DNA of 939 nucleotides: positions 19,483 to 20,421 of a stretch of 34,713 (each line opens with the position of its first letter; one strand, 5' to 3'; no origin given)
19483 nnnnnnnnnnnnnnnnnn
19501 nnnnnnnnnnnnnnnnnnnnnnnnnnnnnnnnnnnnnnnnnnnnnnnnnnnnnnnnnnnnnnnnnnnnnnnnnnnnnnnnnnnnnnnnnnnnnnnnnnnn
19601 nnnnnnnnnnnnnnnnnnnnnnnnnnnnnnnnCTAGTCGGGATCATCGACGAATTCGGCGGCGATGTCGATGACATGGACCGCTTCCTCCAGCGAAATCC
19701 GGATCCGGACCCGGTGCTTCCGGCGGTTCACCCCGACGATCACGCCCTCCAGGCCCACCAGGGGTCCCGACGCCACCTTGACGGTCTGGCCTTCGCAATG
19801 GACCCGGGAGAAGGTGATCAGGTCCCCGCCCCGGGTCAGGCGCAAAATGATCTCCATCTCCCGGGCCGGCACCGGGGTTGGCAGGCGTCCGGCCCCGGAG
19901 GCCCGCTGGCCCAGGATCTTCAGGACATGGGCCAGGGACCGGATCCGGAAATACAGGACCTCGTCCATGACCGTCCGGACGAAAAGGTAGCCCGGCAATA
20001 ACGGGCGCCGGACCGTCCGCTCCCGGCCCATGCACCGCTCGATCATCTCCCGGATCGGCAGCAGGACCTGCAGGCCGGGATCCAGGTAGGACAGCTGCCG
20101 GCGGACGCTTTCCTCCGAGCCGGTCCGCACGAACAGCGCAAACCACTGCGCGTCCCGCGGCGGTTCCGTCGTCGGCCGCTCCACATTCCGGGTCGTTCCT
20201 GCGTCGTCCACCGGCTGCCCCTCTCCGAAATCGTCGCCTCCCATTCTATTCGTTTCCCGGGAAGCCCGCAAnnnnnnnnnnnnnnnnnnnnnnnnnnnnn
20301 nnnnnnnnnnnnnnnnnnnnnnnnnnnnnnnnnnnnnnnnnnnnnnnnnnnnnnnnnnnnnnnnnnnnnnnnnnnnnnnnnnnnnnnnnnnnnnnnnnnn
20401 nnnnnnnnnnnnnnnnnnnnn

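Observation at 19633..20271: Specialised NusG paralog (LoaP/UpxY-like) wedged between araBD and the IclR/catabolic operon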

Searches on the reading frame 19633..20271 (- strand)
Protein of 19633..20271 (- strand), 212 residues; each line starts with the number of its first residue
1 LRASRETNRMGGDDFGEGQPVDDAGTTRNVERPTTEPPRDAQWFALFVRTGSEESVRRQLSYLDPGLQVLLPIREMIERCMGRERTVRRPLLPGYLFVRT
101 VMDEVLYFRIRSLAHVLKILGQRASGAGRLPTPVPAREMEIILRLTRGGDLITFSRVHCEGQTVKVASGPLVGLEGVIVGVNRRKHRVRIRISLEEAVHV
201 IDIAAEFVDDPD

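Call 3: search_protein_families(library=pfam, proteins=[window:19633-20271:-], max_evalue=0.01)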
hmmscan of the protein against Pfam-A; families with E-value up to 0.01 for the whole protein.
window:19633-20271:- (212 aa): 2 families
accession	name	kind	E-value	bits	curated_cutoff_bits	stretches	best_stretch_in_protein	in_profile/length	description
PF02357.24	NusG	-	5.7e-17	62.5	22.2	1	42-142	2-92/93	Transcription termination factor nusG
PF00467.35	KOW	-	1.6e-05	25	22.3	1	160-190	1-29/32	KOW motif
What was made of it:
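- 19837..20148 (-): NGN domain (residues 33-136), the RNA-polymerase-binding domain of NusG-family proteins. Pfam PF02357, 62.5 bits (call 3).
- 19651..19809 (-): KOW domain (residues 146-198), predicted as a beta-barrel, with the LoaP-type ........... motif. Pfam PF00467 (call 3).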

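Call 4: search_protein_families(library=ncbifam, proteins=[window:19633-20271:-], max_evalue=0.01)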
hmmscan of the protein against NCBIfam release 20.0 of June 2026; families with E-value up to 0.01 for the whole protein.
window:19633-20271:- (212 aa): 6 families
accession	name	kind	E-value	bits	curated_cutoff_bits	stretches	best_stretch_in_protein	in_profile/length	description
NF033641.1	antiterm_LoaP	exception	7.2e-41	140.1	125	1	43-209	1-165/166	antiterminator LoaP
NF033644.1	antiterm_UpxY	subfamily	5.7e-20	71.9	100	1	43-206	1-162/164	UpxY family transcription antiterminator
TIGR00922.1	nusG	equivalog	4.7e-16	59.1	135.7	1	43-194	1-155/172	transcription termination/antitermination protein NusG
TIGR01956.2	NusG_myco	equivalog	5.5e-09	36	150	1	85-138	80-131/239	transcription termination/antitermination protein NusG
TIGR01955.1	RfaH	equivalog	6.3e-08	32.8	144.5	1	43-179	1-130/159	transcription/translation regulatory transformer protein RfaH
NF006534.0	PRK09014.1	equivalog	2.5e-06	27.5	124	1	42-177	3-129/162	transcription/translation regulatory transformer protein RfaH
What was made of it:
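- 19633..20244 (-): loaP-like gene, 203 aa as publicly called. Alternative starts are TTG 20271 (212 aa) and GTG 20211 (192 aa). NF033641 LoaP scores 140 bits, above the 125 cut-off (call 4).
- On LoaP (NCBIfam NF033641): LoaP 140.1 vs 125; UpxY 71.9 vs 100; nusG 59.1 vs 135.7; RfaH 32.8 vs 144.5 (call 4).
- On Housekeeping NusG (TIGR00922): 59 bits vs 135.7 (call 4).
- On RfaH: 33 bits vs 144.5 (call 4).
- On UpxY: 71.9 bits vs 100 (call 4).
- Closest known: UpxY. Different: The UpxY HMM scores 72 bits, below its cut-off of 100 (call 4).
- NF033641 LoaP scores 140.1 bits, above the 125 cut-off, and every other NusG-type model falls below its cut-off (call 4). TIGR00922 scores 59 bits against a cut-off of 135.7 (call 4).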

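Call 11: find_encoding_contigs(protein=window:19633-20271:-, flank=10000)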
Protein window:19633-20271:- (212 aa): no gene with exactly this product is on record in the collection.

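Call 12: find_homologous_proteins(query=window:19636-20244:-)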
Query seq(203 aa) (203 aa): 3 proteins with E <= 0.001 among 246 candidates.
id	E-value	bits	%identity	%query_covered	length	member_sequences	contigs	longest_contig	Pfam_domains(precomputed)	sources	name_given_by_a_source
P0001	7.6e-129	445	100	100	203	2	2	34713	PF00467.36,PF02357.25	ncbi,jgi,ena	-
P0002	2.7e-39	153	46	86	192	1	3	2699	PF02357.25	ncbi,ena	-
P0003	5.6e-5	41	30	84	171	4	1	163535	PF02357.25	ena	-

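Call 13: list_cluster_members(proteins=[P0001, P0002, P0003])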
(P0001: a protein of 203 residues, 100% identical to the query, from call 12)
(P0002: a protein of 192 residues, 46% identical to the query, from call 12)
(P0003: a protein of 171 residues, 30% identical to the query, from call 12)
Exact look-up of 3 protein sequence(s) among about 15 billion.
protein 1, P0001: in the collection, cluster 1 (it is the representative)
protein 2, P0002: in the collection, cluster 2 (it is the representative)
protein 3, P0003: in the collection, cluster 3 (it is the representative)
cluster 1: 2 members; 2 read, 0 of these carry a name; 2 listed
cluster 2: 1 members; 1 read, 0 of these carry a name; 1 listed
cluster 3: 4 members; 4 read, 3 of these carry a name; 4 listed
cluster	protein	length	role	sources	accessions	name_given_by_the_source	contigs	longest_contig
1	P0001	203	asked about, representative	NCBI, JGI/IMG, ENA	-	-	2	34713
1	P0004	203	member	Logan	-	-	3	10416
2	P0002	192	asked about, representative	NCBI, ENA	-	-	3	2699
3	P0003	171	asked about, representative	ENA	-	-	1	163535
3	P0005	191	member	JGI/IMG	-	transcriptional antiterminator RfaH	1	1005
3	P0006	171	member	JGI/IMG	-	transcriptional antiterminator RfaH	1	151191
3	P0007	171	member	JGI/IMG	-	transcriptional antiterminator RfaH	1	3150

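Call 14: find_encoding_contigs(protein=P0002, flank=10000)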
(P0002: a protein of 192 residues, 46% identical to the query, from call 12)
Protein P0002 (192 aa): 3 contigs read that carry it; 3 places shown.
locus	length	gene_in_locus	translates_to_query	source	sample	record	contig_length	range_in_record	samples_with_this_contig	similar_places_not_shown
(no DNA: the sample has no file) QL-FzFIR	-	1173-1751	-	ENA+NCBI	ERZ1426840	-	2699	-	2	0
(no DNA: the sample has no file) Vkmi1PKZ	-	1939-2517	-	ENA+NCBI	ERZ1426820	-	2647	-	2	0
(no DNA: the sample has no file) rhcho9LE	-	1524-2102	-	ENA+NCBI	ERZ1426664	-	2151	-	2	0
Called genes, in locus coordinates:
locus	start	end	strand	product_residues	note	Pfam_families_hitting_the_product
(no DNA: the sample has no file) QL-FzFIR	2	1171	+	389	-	?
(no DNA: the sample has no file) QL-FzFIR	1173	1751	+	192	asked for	PF02357:NusG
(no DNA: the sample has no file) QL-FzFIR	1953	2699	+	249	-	?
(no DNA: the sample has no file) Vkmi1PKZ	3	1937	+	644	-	?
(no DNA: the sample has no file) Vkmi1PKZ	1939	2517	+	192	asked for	PF02357:NusG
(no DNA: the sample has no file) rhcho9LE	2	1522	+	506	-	?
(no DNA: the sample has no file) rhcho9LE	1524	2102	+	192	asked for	PF02357:NusG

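Call 16: find_encoding_contigs(protein=P0001, flank=10000)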
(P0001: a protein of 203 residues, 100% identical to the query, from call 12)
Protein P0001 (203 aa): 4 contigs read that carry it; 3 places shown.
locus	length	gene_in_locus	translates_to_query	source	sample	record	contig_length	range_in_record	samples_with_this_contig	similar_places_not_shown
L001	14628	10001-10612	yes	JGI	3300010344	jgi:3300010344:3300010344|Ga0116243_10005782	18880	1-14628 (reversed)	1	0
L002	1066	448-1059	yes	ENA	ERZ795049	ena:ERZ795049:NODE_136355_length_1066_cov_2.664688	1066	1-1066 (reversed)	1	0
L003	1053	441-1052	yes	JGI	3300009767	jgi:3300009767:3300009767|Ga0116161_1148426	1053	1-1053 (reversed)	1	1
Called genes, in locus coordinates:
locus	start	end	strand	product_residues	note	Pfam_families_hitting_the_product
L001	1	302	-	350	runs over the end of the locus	PF01408:GFO_IDH_MocA, PF22725:GFO_IDH_MocA_C3, PF02894:GFO_IDH_MocA_C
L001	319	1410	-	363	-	PF01408:GFO_IDH_MocA, PF02894:GFO_IDH_MocA_C, PF22725:GFO_IDH_MocA_C3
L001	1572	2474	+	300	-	PF02311:AraC_binding, PF07883:Cupin_2 (weak), PF12833:HTH_18, PF00165:HTH_AraC (weak)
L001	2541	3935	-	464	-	PF01145:Band_7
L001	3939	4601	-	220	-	-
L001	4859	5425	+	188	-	PF13560:HTH_31, PF01381:HTH_3, PF12844:HTH_19, PF13443:HTH_26 (weak)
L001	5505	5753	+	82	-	PF04014:MazE_antitoxin (weak)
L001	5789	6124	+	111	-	PF02452:PemK_toxin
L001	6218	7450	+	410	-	PF00392:GntR, PF09339:HTH_IclR (faint), PF08220:HTH_DeoR (faint), PF00532:Peripla_BP_1, PF13377:Peripla_BP_3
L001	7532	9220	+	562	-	PF00370:FGGY_N, PF02782:FGGY_C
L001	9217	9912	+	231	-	PF00596:Aldolase_II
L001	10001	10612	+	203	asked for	PF02357:NusG, PF00467:KOW (faint)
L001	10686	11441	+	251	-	PF09339:HTH_IclR, PF12802:MarR_2 (weak), PF01614:IclR_C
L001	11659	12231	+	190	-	PF02502:LacAB_rpiB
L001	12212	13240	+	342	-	PF02733:Dak1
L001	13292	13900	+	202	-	PF02734:Dak2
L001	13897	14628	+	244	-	?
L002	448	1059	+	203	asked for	PF02357:NusG, PF00467:KOW (faint)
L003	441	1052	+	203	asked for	PF02357:NusG, PF00467:KOW (faint)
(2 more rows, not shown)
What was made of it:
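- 19633..20244 (-): The exact 203-aa product is on record in NCBI/JGI/ENA data (calls 12, 16).
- Checked: The public gene call for this exact sequence is 203 aa from ATG 20244 (P0001; calls 12, 16).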

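Call 22: search_protein_representatives(protein=P0001)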
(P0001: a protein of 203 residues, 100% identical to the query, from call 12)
Query: 203 residues. Proteins with E-value up to 0.001 (for the whole library): 4133; up to 1e-10: 344; up to 1e-30: 5. The best 150 are listed.
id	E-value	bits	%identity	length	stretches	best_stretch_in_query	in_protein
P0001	2.4e-129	445.1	100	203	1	1-203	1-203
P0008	6.2e-40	153.2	47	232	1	24-202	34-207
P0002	8.7e-40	152.7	48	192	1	29-202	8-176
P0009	1.2e-37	145.7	45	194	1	8-201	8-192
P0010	2.3e-32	128.5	39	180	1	33-200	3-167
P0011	1.9e-27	112.4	41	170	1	33-194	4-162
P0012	4.2e-27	111.3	39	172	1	33-197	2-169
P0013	6.2e-25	104.2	39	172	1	33-198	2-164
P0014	1.2e-24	103.3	34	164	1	31-200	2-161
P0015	1.6e-24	102.9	35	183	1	32-198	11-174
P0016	2.1e-24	102.5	39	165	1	33-200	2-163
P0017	4.1e-24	101.6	35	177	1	32-196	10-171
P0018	5.8e-24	101.1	44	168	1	33-199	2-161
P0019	6.4e-24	100.9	37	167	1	32-199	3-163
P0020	1.6e-23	99.7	40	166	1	33-199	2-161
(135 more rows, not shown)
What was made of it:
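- It is an orphan lineage, and the context is unique (call 22).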

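Call 25: search_protein_families(library=ncbifam, alignment_id=A1, max_evalue=0.00001)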
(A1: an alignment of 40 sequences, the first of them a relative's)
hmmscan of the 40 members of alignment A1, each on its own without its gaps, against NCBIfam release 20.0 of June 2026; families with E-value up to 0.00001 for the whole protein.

A. member 1, P0001 (203 aa): 6 families
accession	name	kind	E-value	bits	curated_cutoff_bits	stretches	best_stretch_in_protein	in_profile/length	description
NF033641.1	antiterm_LoaP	exception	6.2e-41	140.3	125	1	34-200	1-165/166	antiterminator LoaP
NF033644.1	antiterm_UpxY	subfamily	5e-20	72.1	100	1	34-197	1-162/164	UpxY family transcription antiterminator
TIGR00922.1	nusG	equivalog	4e-16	59.3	135.7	1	34-185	1-155/172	transcription termination/antitermination protein NusG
TIGR01956.2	NusG_myco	equivalog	4.6e-09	36.2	150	0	76-129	80-131/239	transcription termination/antitermination protein NusG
TIGR01955.1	RfaH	equivalog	5.5e-08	33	144.5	1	34-170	1-130/159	transcription/translation regulatory transformer protein RfaH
NF006534.0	PRK09014.1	equivalog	2.2e-06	27.7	124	1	33-168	3-129/162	transcription/translation regulatory transformer protein RfaH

B. families by the number of members that match (of 40 scanned): 7 families
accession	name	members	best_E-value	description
NF033641.1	antiterm_LoaP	40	1.1e-63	antiterminator LoaP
TIGR00922.1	nusG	40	2.7e-30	transcription termination/antitermination protein NusG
NF033644.1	antiterm_UpxY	40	7.1e-22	UpxY family transcription antiterminator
TIGR01955.1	RfaH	39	2.4e-15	transcription/translation regulatory transformer protein RfaH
TIGR01956.2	NusG_myco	31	2.7e-16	transcription termination/antitermination protein NusG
NF006534.0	PRK09014.1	29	7.1e-13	transcription/translation regulatory transformer protein RfaH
TIGR00405.1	KOW_elon_Spt5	5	9.5e-08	transcription elongation factor Spt5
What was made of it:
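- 20149..20244 (-): N-terminal extension, residues 1-32 of the 203-aa form. Acidic and Gly-rich, predicted disordered. The HMM match starts at residue 34 (call 25).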

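Call 28: find_related_loci(query=A2, collection=genome_contigs, flank=10000)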
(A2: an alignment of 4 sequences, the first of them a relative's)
Query A2 (203 aa) in genome_contigs; peptide patterns used: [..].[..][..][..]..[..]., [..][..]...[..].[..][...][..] (x = any residue, [..] = any of these).
533 stretches matched a pattern; 449 encode a relative of the query (tblastn E <= 1e-3); the best 80 are kept; 80 distinct loci.
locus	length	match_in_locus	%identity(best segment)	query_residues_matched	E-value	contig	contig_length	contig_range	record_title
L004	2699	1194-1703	46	29-203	9e-45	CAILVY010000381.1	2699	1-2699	MAG: Candidatus Hydrogenedentes bacterium isolate LaPlata_bin-1517 genome assembly, contig: bin-1517:381/407, whole geno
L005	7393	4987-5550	41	9-201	1e-42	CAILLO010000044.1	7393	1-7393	MAG: uncultured Clostridiales bacterium isolate AlinenLipids_bin-6025 genome assembly, contig: bin-6025:44/82, whole gen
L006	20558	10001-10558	44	9-203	2e-40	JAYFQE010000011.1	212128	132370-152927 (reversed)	MAG: Clostridiaceae bacterium isolate CA_164 c_CA_000000024614, whole genome shotgun sequence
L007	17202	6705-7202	46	31-201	2e-39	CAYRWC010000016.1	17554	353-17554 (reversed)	MAG TPA_asm: uncultured Oscillospiraceae bacterium isolate SRP216815_co1_59 genome assembly, contig: NODE_3849_length_17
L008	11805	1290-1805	41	24-200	1e-36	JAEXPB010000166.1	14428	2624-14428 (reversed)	MAG: Bacillota bacterium isolate OH_HBrB_171 k127_2036402, whole genome shotgun sequence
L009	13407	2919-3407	38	32-199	9e-32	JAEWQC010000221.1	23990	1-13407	MAG: Bacillota bacterium isolate OH_SBrB_125 k127_291637, whole genome shotgun sequence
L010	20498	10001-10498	35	31-203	1e-26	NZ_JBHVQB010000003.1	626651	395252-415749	Paenibacillus sp. NPDC057967 NPDC057967_T36_E4.ctg-0003, whole genome shotgun sequence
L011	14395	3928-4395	35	30-193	2e-22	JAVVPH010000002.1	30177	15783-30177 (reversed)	MAG: Oscillibacter sp. isolate CGS10Y1-bin26 NODE_1667_length_30177_cov_19.192915, whole genome shotgun sequence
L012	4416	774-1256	33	15-186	1e-20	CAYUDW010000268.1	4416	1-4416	MAG TPA_asm: uncultured candidatus Brocadiaceae bacterium isolate SRP068000_co1_552 genome assembly, contig: NODE_49205_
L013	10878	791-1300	32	6-186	4e-20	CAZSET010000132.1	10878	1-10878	MAG TPA_asm: uncultured candidatus Brocadiaceae bacterium isolate binchicken_co262_380 genome assembly, contig: NODE_690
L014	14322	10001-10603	27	3-203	3e-18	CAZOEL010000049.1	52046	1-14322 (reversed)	MAG TPA_asm: uncultured Syntrophobacteraceae bacterium isolate binchicken_co269_257 genome assembly, contig: NODE_552_le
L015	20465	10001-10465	30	24-185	1e-17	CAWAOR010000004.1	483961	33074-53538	MAG: uncultured delta proteobacterium isolate MFD02979.bin.1.141 genome assembly, contig: contig_14746, whole genome sho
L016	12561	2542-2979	31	33-185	2e-17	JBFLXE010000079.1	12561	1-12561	MAG: Nitrospirota bacterium isolate MAG050 MAG050_79, whole genome shotgun sequence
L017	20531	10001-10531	31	7-187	3e-17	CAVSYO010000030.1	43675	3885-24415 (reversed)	MAG: Terriglobia bacterium isolate MFD05513.bin.2.127 genome assembly, contig: contig_456, whole genome shotgun sequence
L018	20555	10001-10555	25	9-185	6e-17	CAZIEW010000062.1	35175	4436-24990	MAG TPA_asm: uncultured Syntrophobacteraceae bacterium isolate SRP278314_co1_305 genome assembly, contig: NODE_1557_leng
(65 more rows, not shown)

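Call 32: find_homologous_proteins(query=A2, max_evalue=1e-10)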
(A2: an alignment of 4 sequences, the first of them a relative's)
Query A2 (4 sequences) (203 aa, profile of the alignment): 28 proteins with E <= 1e-10 among 8000 candidates.
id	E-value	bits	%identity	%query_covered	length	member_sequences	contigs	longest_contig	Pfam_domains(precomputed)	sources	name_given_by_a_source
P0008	2.5e-95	336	46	85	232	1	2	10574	PF02357.25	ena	-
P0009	1.2e-92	327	43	100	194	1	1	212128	PF02357.25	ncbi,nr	ncbi:MAG: antiterminator LoaP [Clostridiaceae bacterium]|nr:antiterminator LoaP [Clostridiaceae bact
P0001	1.7e-92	326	100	100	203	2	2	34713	PF00467.36,PF02357.25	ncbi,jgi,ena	-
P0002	6.1e-87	308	46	86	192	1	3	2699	PF02357.25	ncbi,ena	-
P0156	3.7e-80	286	46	83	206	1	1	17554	PF02357.25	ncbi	-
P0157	6.8e-80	285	48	83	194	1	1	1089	PF02357.25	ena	-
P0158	1.3e-78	281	42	91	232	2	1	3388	PF02357.25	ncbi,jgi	jgi:transcriptional antiterminator NusG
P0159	1.8e-77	277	44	95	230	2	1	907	PF02357.25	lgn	-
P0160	6.4e-77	276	44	91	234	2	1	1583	PF02357.25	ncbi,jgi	jgi:transcriptional antiterminator NusG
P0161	2.2e-76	274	41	95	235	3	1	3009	PF02357.25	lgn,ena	-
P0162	3.8e-61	224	41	87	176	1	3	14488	PF02357.25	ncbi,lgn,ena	-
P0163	3.7e-60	221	36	94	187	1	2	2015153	PF02357.25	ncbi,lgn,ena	-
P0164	7.2e-57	210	41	83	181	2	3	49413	PF02357.25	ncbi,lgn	-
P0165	2.9e-56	208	42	83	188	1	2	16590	PF02357.25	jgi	jgi:transcriptional antiterminator NusG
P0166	1.1e-55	206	39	84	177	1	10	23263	PF02357.25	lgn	-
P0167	4.1e-47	178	38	82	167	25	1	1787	PF02357.25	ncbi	ncbi:MAG: antiterminator LoaP [Caldicoprobacterales bacterium]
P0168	5.8e-42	161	39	83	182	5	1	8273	PF02357.25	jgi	-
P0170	8.2e-17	79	30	82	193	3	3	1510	PF02357.25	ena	-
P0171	1.8e-16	78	29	83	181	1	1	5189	PF02357.25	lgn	-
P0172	3.8e-16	77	29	82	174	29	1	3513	PF02357.25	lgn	-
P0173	7.1e-16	76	33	82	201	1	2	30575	PF02357.25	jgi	-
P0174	1.1e-15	76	34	73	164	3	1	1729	PF02357.25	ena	-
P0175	1.6e-15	75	32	75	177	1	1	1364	PF02357.25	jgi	jgi:transcription termination/antitermination protein NusG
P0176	3.8e-14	71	29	83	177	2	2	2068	PF02357.25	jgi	-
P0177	1.9e-12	65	29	83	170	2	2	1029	PF02357.25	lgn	-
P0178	9.1e-12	63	28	81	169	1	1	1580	PF02357.25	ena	-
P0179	7.2e-11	60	28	95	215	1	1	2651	PF02357.25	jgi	jgi:transcription antitermination factor NusG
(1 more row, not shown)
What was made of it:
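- NCBI names a 43%-identical relative 'antiterminator LoaP' (call 32).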

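Call 33: find_encoding_contigs(protein=P0009, flank=10000, max_places=2)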
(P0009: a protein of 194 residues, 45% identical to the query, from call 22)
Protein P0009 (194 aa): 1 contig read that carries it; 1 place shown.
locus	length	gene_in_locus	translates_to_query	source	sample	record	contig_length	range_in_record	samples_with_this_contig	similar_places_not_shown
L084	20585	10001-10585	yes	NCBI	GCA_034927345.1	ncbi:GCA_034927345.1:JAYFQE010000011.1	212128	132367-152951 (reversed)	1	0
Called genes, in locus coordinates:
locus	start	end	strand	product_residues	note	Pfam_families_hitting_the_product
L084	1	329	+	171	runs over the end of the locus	-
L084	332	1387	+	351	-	PF00437:T2SSE, PF04851:ResIII (faint), PF13401:AAA_22 (weak)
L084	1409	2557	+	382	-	PF02153:PDH_N, PF20463:PDH_C, PF01842:ACT, PF22629:ACT_AHAS_ss (weak)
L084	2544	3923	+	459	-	PF08501:Shikimate_dh_N, PF13238:AAA_18 (weak), PF01202:SKI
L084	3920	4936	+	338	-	PF18152:DAHP_snth_FXD, PF00793:DAHP_synth_1, PF03102:NeuB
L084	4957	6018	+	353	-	PF00465:Fe-ADH, PF13685:Fe-ADH_2, PF01761:DHQ_synthase, PF24621:DHQS_C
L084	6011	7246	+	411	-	PF00275:EPSP_synthase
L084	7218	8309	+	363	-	PF01264:Chorismate_synt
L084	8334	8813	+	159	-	PF01220:DHquinase_II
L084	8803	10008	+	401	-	PF01817:CM_2, PF00800:PDT, PF01842:ACT (weak)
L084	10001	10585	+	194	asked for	PF02357:NusG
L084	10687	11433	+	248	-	PF00005:ABC_tran, PF13304:AAA_21 (weak)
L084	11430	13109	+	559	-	PF16949:ABC_tran_2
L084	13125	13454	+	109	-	-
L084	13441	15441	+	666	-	PF01496:V_ATPase_I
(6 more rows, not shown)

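Call 34: find_encoding_contigs(protein=P0008, flank=10000, max_places=2)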
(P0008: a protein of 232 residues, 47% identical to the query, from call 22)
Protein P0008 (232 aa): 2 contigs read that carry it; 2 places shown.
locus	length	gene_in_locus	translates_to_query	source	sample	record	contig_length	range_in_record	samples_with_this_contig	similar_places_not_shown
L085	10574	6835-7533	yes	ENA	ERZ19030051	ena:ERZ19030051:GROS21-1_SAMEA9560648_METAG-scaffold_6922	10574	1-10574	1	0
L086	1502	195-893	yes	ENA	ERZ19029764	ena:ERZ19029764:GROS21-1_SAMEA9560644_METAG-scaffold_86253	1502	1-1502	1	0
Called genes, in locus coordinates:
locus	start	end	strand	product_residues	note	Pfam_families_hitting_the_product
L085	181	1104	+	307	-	PF04397:LytTR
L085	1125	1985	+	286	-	-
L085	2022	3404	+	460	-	PF02518:HATPase_c (weak), PF14501:HATPase_c_5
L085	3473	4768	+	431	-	PF13173:AAA_14, PF13635:DUF4143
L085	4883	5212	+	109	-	-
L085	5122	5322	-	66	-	-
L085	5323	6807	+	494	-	PF13727:CoA_binding_3 (weak), PF01073:3Beta_HSD (weak), PF01370:Epimerase, PF02719:Polysacc_synt_2, PF04321:RmlD_sub_bind, PF16363:GDP_Man_Dehyd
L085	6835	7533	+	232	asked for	PF02357:NusG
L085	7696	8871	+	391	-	PF03816:LytR_cpsA_psr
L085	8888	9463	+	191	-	PF02397:Bac_transf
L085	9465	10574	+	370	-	?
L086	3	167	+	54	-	?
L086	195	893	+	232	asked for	PF02357:NusG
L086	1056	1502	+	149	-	?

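Call 35: find_encoding_contigs(protein=P0156, flank=10000, max_places=2)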
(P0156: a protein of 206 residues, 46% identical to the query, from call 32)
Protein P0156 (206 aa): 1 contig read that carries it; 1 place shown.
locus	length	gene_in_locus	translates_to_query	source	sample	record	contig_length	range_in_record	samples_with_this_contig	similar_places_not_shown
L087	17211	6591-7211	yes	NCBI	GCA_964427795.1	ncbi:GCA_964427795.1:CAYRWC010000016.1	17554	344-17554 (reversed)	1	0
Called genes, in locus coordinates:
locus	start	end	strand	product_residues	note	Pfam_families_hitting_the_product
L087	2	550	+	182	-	?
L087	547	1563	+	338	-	PF18152:DAHP_snth_FXD, PF00793:DAHP_synth_1, PF03102:NeuB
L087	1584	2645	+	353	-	PF00465:Fe-ADH, PF13685:Fe-ADH_2, PF01761:DHQ_synthase, PF24621:DHQS_C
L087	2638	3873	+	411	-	PF00275:EPSP_synthase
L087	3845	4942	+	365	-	PF01264:Chorismate_synt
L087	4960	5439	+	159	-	PF01220:DHquinase_II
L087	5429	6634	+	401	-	PF01817:CM_2, PF00800:PDT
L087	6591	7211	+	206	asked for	PF02357:NusG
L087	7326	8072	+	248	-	PF00005:ABC_tran, PF13304:AAA_21 (weak)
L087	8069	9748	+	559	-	PF16949:ABC_tran_2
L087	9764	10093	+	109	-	-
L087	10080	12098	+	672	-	PF01496:V_ATPase_I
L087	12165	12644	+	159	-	PF00137:ATP-synt_C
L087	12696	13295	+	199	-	PF01991:vATP-synt_E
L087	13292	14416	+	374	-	PF01992:vATP-synt_AC39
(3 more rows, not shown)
